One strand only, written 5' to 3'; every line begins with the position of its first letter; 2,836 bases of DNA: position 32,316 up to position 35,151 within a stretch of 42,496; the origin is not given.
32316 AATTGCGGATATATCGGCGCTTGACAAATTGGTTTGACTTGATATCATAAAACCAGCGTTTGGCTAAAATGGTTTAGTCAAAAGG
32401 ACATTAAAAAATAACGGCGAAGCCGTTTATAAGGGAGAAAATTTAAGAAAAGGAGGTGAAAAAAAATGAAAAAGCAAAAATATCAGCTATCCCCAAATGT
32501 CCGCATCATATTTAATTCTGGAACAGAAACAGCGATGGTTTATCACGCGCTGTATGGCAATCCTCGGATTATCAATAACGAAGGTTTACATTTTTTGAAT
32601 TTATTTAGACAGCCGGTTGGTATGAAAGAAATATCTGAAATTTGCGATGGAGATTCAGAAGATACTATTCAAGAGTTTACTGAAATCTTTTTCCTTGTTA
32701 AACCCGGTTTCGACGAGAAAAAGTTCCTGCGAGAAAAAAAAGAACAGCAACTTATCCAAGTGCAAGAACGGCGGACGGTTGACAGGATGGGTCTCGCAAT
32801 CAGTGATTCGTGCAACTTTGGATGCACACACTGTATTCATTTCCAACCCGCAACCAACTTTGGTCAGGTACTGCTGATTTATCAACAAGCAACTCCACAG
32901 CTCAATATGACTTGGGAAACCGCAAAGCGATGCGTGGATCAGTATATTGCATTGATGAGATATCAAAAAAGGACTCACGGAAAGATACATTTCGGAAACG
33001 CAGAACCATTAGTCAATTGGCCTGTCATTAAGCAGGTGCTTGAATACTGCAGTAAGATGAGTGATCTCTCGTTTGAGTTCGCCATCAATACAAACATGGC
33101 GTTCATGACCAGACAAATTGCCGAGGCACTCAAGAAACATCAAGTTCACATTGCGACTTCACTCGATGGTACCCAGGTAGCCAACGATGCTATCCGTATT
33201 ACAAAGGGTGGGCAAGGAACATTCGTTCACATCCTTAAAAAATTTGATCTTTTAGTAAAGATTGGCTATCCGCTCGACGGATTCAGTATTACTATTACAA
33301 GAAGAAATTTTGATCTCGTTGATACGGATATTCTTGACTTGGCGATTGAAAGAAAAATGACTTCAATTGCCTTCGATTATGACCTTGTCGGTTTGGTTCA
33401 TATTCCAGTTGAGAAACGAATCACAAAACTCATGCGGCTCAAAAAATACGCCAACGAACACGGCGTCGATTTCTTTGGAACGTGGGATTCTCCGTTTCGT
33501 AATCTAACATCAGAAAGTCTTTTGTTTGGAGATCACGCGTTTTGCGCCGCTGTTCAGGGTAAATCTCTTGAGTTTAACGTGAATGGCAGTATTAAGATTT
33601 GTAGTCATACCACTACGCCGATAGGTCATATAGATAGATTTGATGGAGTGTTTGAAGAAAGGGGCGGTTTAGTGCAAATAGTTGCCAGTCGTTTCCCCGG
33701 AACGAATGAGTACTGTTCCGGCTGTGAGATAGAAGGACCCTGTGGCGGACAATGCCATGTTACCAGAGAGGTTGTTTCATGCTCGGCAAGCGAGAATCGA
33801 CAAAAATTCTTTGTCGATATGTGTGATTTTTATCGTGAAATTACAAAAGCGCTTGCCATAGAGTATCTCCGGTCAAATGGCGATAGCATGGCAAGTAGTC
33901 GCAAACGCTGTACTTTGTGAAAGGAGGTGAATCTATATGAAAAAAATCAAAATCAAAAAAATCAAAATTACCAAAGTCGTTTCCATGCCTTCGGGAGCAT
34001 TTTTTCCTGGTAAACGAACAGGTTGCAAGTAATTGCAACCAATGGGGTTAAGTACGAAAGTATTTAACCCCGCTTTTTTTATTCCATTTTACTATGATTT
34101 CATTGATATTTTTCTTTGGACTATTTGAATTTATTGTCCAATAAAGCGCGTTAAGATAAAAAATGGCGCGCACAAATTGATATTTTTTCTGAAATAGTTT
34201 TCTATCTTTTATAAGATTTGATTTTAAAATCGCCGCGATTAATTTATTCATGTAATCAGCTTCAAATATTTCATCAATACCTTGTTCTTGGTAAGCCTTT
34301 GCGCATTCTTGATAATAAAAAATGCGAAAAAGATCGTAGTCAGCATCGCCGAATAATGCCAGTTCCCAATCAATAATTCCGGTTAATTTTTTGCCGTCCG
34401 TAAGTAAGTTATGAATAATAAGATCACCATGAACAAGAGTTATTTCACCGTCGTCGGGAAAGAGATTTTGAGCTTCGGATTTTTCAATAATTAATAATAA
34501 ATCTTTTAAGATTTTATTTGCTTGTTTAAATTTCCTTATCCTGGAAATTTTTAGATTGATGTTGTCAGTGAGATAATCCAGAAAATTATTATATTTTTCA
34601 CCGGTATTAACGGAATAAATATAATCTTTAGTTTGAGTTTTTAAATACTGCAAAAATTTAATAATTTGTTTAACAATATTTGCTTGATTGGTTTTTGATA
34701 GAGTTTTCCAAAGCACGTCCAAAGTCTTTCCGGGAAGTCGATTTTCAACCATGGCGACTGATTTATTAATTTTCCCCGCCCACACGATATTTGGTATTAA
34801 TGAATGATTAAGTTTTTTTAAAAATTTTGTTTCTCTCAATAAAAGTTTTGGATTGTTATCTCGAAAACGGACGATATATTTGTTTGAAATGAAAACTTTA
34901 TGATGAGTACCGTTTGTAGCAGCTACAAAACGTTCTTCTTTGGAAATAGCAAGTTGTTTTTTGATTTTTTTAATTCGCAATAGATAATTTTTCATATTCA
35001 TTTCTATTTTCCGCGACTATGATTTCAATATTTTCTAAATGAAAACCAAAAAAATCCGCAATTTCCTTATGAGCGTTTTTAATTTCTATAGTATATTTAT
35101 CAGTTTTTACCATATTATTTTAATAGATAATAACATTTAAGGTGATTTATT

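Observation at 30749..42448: Array of four paralogous rSAM/SPASM + downstream mini-ORF cassettes, each with its own divergent HExxH protein: a multi-cassette RiPP-like locus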

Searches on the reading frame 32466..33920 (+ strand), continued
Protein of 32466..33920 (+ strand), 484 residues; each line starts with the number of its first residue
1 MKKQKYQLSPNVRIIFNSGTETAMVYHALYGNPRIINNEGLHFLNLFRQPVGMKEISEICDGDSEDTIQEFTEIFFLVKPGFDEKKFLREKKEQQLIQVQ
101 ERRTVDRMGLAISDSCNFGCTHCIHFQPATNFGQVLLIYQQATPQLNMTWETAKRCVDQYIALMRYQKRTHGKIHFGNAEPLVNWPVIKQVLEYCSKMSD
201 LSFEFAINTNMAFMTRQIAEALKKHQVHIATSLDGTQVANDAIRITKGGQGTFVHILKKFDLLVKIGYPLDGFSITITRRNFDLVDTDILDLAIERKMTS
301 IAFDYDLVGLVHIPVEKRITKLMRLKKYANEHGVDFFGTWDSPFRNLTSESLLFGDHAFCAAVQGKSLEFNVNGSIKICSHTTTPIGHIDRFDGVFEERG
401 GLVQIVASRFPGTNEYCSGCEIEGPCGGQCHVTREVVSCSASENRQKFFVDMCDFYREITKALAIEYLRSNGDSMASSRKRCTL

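Call 109: find_encoding_contigs(protein=P0257, flank=6000, max_places=2)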
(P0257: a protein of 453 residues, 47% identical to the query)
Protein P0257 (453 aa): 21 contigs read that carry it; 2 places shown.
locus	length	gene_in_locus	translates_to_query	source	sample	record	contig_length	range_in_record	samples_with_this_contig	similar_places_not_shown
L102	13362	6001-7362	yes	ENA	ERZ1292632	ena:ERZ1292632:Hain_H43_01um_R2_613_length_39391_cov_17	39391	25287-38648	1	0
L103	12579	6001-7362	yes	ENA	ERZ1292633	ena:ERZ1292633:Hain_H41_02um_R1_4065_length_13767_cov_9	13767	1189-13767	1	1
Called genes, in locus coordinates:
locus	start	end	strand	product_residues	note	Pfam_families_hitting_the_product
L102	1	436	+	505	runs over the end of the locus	PF01743:PolyA_pol, PF12627:PolyA_pol_RNAbd, PF01966:HD, PF13735:tRNA_NucTran2_2 (weak)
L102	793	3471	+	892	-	PF00690:Cation_ATPase_N, PF00122:E1-E2_ATPase, PF13246:Cation_ATPase, PF00702:Hydrolase, PF12710:HAD (faint), PF00689:Cation_ATPase_C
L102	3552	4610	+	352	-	PF01594:AI-2E_transport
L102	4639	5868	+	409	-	PF00675:Peptidase_M16, PF05193:Peptidase_M16_C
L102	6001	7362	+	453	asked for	PF04055:Radical_SAM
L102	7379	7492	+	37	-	-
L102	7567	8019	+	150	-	PF13302:Acetyltransf_3, PF13420:Acetyltransf_4, PF00583:Acetyltransf_1, PF13673:Acetyltransf_10, PF13508:Acetyltransf_7, PF08445:FR47 (weak)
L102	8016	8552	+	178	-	PF00583:Acetyltransf_1, PF13302:Acetyltransf_3, PF13420:Acetyltransf_4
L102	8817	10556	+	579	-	PF00664:ABC_membrane, PF00005:ABC_tran, PF02463:SMC_N (weak)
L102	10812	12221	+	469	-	PF04055:Radical_SAM, PF13186:SPASM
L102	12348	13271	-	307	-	PF01841:Transglut_core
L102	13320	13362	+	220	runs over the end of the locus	PF00834:Ribul_P_3_epim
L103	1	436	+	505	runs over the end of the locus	PF01743:PolyA_pol, PF12627:PolyA_pol_RNAbd, PF01966:HD, PF13735:tRNA_NucTran2_2 (weak)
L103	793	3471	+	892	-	PF00690:Cation_ATPase_N, PF00122:E1-E2_ATPase, PF13246:Cation_ATPase, PF00702:Hydrolase, PF12710:HAD (faint), PF00689:Cation_ATPase_C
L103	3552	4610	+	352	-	PF01594:AI-2E_transport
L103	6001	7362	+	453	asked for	PF04055:Radical_SAM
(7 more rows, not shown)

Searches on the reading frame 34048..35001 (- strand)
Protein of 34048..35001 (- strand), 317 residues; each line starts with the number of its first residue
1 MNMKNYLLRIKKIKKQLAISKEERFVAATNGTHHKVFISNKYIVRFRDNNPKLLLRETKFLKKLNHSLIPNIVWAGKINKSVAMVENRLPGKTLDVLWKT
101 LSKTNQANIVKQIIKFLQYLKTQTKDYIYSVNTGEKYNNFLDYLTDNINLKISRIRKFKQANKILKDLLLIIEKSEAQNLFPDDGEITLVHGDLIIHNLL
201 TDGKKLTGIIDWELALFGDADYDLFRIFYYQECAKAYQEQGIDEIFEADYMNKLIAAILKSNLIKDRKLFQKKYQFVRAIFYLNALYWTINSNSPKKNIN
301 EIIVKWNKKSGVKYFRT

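Call 5: search_protein_families(library=pfam, proteins=[window:34048-35001:-], max_evalue=0.01)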
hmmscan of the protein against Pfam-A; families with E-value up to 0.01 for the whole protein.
window:34048-35001:- (317 aa): 3 families
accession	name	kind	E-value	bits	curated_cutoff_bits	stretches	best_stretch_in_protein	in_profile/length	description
PF01636.29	APH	-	6.2e-18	65.9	23.2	1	36-230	14-212/239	Phosphotransferase enzyme family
PF00069.31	Pkinase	-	0.0001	22.2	31.7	1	47-122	38-116/263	Protein kinase domain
PF17930.7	LpxI_N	-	0.0073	16.7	25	0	58-118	55-113/129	LpxI N-terminal domain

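Call 6: search_protein_families(library=ncbifam, proteins=[window:34048-35001:-], max_evalue=0.01)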
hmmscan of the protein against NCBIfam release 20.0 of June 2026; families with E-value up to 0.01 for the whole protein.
window:34048-35001:- (317 aa): 11 families
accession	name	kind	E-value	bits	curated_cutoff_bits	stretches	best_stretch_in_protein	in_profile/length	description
NF033068.1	APH_3p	equivalog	6.4e-08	32.4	205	1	43-219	38-207/255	APH(3') family aminoglycoside O-phosphotransferase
NF000107.2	APH_4_Ia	exception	8.6e-08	31.8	725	1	188-238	193-243/341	aminoglycoside O-phosphotransferase APH(4)-Ia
NF007890.0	PRK10593.1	equivalog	2.5e-06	27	319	1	87-230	93-238/297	hypothetical protein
NF046102.1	CellCycRegCcrZ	equivalog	2.8e-05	23.7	400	1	67-229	48-195/260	cell cycle regulator CcrZ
NF047741.1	antiphage_MADS6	equivalog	4.5e-05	22.2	460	1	48-122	532-609/612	methylation-associated defense system protein kinase MAD6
NF041256.1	GntI_guanitoxin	equivalog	9.5e-05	21.8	357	1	162-240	149-226/282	guanitoxin biosynthesis pre-guanitoxin N-oxide kinase GntI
TIGR02721.1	ycfN_thiK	equivalog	0.0003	20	299.45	1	186-231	145-189/256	thiamine kinase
NF000240.1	macrolide_MphC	exception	0.0015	18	550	1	154-225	160-231/299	Mph(C) family macrolide 2'-phosphotransferase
NF041268.1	capreo_Cph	equivalog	0.0047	16.6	390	1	187-224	182-223/285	capreomycin phosphotransferase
TIGR00938.1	thrB_alt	equivalog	0.0061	15.9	255.9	1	152-234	150-233/307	homoserine kinase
NF003558.0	PRK05231.1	equivalog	0.0084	15.1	271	1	159-224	160-224/322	homoserine kinase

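Call 99: search_protein_families(library=padloc, proteins=[window:34048-35001:-], max_evalue=0.001)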
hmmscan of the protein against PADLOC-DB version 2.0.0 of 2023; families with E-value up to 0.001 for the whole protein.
window:34048-35001:- (317 aa): 0 families
